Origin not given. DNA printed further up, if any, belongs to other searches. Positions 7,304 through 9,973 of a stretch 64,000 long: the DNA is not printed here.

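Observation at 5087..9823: Tandem pair of three-domain membrane proteins: PAP2 phosphatase + eukaryotic-like kinase + MprF-type flippase-like (UPF0104) domain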

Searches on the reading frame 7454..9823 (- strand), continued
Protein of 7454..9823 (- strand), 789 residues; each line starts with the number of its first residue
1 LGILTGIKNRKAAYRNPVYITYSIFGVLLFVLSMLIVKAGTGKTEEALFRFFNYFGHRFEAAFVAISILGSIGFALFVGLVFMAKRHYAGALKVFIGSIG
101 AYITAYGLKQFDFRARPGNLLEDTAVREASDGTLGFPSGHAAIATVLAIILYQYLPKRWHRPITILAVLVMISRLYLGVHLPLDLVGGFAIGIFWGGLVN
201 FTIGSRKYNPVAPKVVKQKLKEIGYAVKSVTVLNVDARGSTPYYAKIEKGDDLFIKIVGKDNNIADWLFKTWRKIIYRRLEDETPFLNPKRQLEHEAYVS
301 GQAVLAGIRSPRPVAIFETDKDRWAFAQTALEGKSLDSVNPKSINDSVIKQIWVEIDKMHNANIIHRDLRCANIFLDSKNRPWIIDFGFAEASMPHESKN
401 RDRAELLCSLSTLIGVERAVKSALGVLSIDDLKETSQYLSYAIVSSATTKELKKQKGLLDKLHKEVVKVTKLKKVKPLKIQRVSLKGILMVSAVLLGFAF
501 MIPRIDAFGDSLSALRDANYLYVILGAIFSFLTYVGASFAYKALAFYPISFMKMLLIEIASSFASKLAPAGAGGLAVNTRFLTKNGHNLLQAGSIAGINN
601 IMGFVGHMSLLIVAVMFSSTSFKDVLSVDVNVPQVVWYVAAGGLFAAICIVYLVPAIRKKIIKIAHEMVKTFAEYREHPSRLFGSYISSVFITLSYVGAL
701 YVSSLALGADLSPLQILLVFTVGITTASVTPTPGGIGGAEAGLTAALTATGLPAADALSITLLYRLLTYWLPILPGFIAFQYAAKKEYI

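Call 40: search_protein_families(library=pfam, proteins=[P0075, P0077, P0093, P0039, P0069, P0086, P0092], max_evalue=0.001)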
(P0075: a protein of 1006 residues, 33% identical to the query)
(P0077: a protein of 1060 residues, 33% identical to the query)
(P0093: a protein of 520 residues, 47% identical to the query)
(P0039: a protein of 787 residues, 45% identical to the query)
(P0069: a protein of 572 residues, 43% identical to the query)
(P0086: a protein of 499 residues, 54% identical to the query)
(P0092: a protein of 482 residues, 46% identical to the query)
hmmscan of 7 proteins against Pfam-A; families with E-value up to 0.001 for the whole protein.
P0075 (1006 aa): 8 families
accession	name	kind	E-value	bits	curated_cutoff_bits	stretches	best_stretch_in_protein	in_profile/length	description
PF01569.27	PAP2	-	6.9e-33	113.6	27.2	2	316-425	4-124/130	PAP2 superfamily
PF03706.18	LPG_synthase_TM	-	2.5e-32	113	33.4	1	713-993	5-302/302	Lysylphosphatidylglycerol synthase TM region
PF14378.12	PAP2_3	-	1.4e-12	48.3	27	2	133-207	113-188/190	PAP2 superfamily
PF00069.31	Pkinase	-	1.8e-07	31.2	31.7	1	564-620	98-154/263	Protein kinase domain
PF14360.12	PAP2_C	-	8.1e-07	30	27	1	149-206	8-68/74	PAP2 superfamily C-terminal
PF06293.20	Kdo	-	2.1e-06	27.8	21.3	1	544-627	90-186/207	Lipopolysaccharide kinase (Kdo/WaaP) family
PF01636.29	APH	-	5.6e-05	23.5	23.2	0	569-612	150-198/239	Phosphotransferase enzyme family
PF19974.5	TCAD9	-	0.00013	21.7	40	1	570-609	284-322/429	Ternary complex associated domain 9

P0077 (1060 aa): 8 families
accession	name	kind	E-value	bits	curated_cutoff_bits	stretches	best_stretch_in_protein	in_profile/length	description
PF01569.27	PAP2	-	8.8e-33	113.3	27.2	2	370-466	14-121/130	PAP2 superfamily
PF03706.18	LPG_synthase_TM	-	9.3e-33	114.4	33.4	1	757-1038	6-302/302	Lysylphosphatidylglycerol synthase TM region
PF14378.12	PAP2_3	-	3.4e-12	47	27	2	340-462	41-187/190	PAP2 superfamily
PF00069.31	Pkinase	-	2.1e-08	34.3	31.7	1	607-665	97-155/263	Protein kinase domain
PF01636.29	APH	-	5.9e-06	26.7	23.2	0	613-656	154-198/239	Phosphotransferase enzyme family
PF06293.20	Kdo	-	3e-05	24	21.3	1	571-676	70-191/207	Lipopolysaccharide kinase (Kdo/WaaP) family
PF14360.12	PAP2_C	-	7.1e-05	23.7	27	0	194-248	8-65/74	PAP2 superfamily C-terminal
PF19974.5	TCAD9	-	0.00054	19.7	40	0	616-656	286-325/429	Ternary complex associated domain 9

P0093 (520 aa): 3 families
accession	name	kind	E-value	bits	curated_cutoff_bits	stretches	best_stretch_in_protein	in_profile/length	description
PF03706.18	LPG_synthase_TM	-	1.4e-37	130.3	33.4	1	221-507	3-302/302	Lysylphosphatidylglycerol synthase TM region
PF01569.27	PAP2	-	5.5e-18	65.4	27.2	1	85-194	5-125/130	PAP2 superfamily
PF14378.12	PAP2_3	-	2.5e-09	37.7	27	1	117-186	120-187/190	PAP2 superfamily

P0039 (787 aa): 7 families
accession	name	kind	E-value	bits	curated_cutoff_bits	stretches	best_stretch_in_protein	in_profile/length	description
PF03706.18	LPG_synthase_TM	-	6.4e-32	111.6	33.4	1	493-774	5-302/302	Lysylphosphatidylglycerol synthase TM region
PF00069.31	Pkinase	-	1.1e-11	45.1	31.7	1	301-397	49-153/263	Protein kinase domain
PF01163.29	RIO1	-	1.4e-05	25.3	22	1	300-387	63-149/187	RIO domain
PF07714.23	PK_Tyr_Ser-Thr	-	4.2e-05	23.4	23.1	1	346-400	106-160/258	Protein tyrosine and serine/threonine kinase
PF01569.27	PAP2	-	0.00041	20.5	27.2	1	133-197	48-119/130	PAP2 superfamily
PF01636.29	APH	-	0.00058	20.1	23.2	0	307-389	114-197/239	Phosphotransferase enzyme family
PF03109.22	ABC1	-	0.00068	19.3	22.9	0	318-408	138-231/244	ABC1 atypical kinase-like domain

P0069 (572 aa): 6 families
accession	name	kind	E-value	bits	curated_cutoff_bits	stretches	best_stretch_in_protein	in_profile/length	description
PF03706.18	LPG_synthase_TM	-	1.5e-34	120.2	33.4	1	276-559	5-302/302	Lysylphosphatidylglycerol synthase TM region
PF00069.31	Pkinase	-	7.1e-11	42.4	31.7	1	78-183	40-153/263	Protein kinase domain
PF01636.29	APH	-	4.6e-06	27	23.2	0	133-174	154-196/239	Phosphotransferase enzyme family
PF06293.20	Kdo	-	5.1e-06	26.5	21.3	1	130-187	120-182/207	Lipopolysaccharide kinase (Kdo/WaaP) family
PF03109.22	ABC1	-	2.9e-05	23.8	22.9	1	89-187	126-227/244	ABC1 atypical kinase-like domain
PF07714.23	PK_Tyr_Ser-Thr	-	0.00075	19.3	23.1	0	139-178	113-152/258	Protein tyrosine and serine/threonine kinase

P0086 (499 aa): 4 families
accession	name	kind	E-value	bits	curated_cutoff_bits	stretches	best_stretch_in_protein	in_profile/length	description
PF03706.18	LPG_synthase_TM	-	1.3e-40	140.2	33.4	1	202-486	5-302/302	Lysylphosphatidylglycerol synthase TM region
PF01569.27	PAP2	-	2.6e-20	72.9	27.2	1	63-170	4-122/130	PAP2 superfamily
PF14378.12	PAP2_3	-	1.3e-08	35.4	27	1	92-167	117-189/190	PAP2 superfamily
PF14360.12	PAP2_C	-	0.0004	21.3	27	1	108-168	8-71/74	PAP2 superfamily C-terminal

P0092 (482 aa): 8 families
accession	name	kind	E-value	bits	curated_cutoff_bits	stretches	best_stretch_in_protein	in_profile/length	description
PF01569.27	PAP2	-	1.8e-12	47.6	27.2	1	90-202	5-128/130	PAP2 superfamily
PF00069.31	Pkinase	-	1.9e-10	41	31.7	1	294-395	45-156/263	Protein kinase domain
PF06293.20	Kdo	-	7.1e-07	29.3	21.3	1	340-393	119-176/207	Lipopolysaccharide kinase (Kdo/WaaP) family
PF01636.29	APH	-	1.9e-06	28.3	23.2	0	359-386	169-197/239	Phosphotransferase enzyme family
PF01163.29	RIO1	-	0.00018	21.6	22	1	335-384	101-149/187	RIO domain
PF03109.22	ABC1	-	0.00055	19.6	22.9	1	325-395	148-223/244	ABC1 atypical kinase-like domain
PF07714.23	PK_Tyr_Ser-Thr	-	0.00067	19.5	23.1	1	352-397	115-160/258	Protein tyrosine and serine/threonine kinase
PF14531.12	Kinase-like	-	0.00097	18.9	25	0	330-384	140-190/289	Kinase-like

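Call 58: find_encoding_contigs(protein=P0086, flank=4000, max_places=3)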
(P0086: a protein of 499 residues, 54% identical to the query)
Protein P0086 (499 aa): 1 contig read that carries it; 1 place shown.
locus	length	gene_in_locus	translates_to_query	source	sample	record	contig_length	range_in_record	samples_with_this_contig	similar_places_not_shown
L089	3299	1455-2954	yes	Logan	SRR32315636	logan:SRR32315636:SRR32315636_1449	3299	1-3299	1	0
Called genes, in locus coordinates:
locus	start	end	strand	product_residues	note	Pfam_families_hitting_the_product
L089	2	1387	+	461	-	?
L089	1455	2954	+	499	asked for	PF01569:PAP2, PF03706:LPG_synthase_TM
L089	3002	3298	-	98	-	?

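Call 59: find_encoding_contigs(protein=P0017, flank=4000, max_places=3)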
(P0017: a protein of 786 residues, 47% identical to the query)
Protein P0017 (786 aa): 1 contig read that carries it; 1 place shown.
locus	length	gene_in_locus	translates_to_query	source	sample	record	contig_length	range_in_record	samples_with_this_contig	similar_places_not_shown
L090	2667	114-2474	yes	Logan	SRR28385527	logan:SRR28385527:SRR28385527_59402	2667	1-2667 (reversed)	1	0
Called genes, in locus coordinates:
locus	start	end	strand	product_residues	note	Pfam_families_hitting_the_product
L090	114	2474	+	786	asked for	PF01569:PAP2, PF01636:APH (weak), PF00069:Pkinase, PF03706:LPG_synthase_TM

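Call 104: predict_structure(alignment_id=A3)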
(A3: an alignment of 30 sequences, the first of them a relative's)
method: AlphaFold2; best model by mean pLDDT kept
length: 788 residues; sequences in the alignment: 30
mean_pLDDT: 82.8   pTM: 0.63
mean pLDDT of the five models: 82.8, 82.1, 81.2, 80.1, 78.7
residues with pLDDT >= 90: 268; 70-90: 410; 50-70: 95; < 50: 15
segments of 3 or more residues with pLDDT < 50: 626-630, 730-735
pLDDT, mean of each block of 10 residues (from residue 1): 66 77 91 80 80 86 87 87 84 91 88 68 65 67 93 82 90 90 91 95 74 87 91 78 87 89 76 71 68 89 94 93 91 88 92 96 89 91 87 82 93 94 94 91 85 92 92 82 73 66 65 80 92 92 91 93 70 79 89 83 79 63 51 69 81 78 74 85 90 91 90 80 64 54 81 84 85 86 88
secondary structure, 60 per line:
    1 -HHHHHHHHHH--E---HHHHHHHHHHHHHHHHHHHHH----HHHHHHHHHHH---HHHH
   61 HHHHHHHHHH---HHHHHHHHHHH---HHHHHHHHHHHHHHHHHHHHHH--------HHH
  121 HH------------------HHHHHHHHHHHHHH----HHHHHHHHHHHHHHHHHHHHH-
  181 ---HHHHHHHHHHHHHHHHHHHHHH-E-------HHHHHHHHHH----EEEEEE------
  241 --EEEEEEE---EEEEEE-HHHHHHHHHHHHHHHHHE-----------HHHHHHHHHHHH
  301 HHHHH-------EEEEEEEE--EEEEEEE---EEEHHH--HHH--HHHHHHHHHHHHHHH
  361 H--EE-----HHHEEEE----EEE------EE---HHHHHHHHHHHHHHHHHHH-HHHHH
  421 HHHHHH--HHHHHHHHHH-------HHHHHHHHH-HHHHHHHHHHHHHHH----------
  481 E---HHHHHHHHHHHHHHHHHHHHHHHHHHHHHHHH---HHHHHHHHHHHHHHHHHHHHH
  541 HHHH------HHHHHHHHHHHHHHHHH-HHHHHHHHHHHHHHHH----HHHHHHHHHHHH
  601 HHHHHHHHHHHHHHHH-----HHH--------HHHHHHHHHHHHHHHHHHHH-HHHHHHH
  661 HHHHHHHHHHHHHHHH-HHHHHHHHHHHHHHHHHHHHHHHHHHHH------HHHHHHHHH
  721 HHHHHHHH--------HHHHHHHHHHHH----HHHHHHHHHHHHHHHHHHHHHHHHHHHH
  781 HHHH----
elements in order (helices of 4 or more, strands of 3 or more residues): H2-11 H18-38 H43-53 H57-70 H74-84 H88-109 H118-122 H141-154 H159-179 H184-205 H215-224 E229-234 E243-249 E253-258 H260-276 H289-305 E313-320 E323-329 E333-335 H346-361 E374-377 E382-384 H396-414 H416-426 H429-438 H446-454 H456-470 H485-516 H520-544 H551-567 H569-584 H589-616 H633-652 H654-676 H678-705 H712-728 H737-748 H753-784
